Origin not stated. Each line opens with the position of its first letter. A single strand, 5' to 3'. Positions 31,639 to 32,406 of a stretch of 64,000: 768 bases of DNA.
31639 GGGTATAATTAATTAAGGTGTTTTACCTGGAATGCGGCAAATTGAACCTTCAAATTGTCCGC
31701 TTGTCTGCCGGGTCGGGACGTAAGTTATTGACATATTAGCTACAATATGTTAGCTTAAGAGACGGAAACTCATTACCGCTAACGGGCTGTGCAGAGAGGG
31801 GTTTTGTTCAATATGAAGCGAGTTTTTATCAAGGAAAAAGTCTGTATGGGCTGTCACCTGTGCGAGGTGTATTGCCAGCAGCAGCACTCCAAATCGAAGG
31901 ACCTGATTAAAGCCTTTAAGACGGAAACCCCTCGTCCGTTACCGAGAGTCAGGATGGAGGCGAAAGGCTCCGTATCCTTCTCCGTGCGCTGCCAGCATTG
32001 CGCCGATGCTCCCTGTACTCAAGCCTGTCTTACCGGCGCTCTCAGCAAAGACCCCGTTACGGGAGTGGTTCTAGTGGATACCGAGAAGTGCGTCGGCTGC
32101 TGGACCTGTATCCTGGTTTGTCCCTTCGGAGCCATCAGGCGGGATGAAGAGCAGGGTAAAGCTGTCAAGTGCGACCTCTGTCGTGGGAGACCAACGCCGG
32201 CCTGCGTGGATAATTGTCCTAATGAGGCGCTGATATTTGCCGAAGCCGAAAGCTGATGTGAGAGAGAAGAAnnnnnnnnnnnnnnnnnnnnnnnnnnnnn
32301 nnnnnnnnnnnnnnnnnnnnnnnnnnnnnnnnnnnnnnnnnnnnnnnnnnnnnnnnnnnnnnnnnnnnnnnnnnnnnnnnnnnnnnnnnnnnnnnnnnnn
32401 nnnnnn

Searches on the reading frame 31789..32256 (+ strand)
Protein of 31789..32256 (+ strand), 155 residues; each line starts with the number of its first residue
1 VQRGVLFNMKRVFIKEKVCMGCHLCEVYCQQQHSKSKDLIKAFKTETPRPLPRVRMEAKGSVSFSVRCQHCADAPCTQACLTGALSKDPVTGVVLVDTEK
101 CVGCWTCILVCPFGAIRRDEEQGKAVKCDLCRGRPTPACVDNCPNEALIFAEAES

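Call 61: search_protein_families(library=pfam, proteins=[window:31789-32256:+])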
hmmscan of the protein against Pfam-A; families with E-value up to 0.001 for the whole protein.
window:31789-32256:+ (155 aa): 10 families
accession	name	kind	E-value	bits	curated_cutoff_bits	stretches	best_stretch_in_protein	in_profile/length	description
PF13247.11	Fer4_11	-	5.3e-20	71.9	26.2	1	64-151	6-98/100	4Fe-4S dicluster domain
PF12838.12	Fer4_7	-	1e-10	42.3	27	2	67-115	1-52/52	4Fe-4S dicluster domain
PF13187.11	Fer4_9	-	2.1e-10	40.9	27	2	100-147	1-51/52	4Fe-4S dicluster domain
PF00037.32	Fer4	-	4.4e-09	36.2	21.1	1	95-117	2-24/24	4Fe-4S binding domain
PF14697.11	Fer4_21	-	2.3e-08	34.5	35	2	96-146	3-55/59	4Fe-4S dicluster domain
PF12797.12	Fer4_2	-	4e-07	30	24.5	1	93-113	2-22/22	4Fe-4S binding domain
PF13237.11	Fer4_10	-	6e-07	29.7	25.5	1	95-144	3-53/53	4Fe-4S dicluster domain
PF12837.12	Fer4_6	-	1.7e-06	28.2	25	1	93-116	1-24/24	4Fe-4S binding domain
PF25160.1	LdpA_Fe-S-bd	-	3.7e-05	23.9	27.6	1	73-118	6-45/49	LdpA Fe-S cluster-binding domain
PF13484.11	Fer4_16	-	7.3e-05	23.9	30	0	100-128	1-29/66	4Fe-4S double cluster binding domain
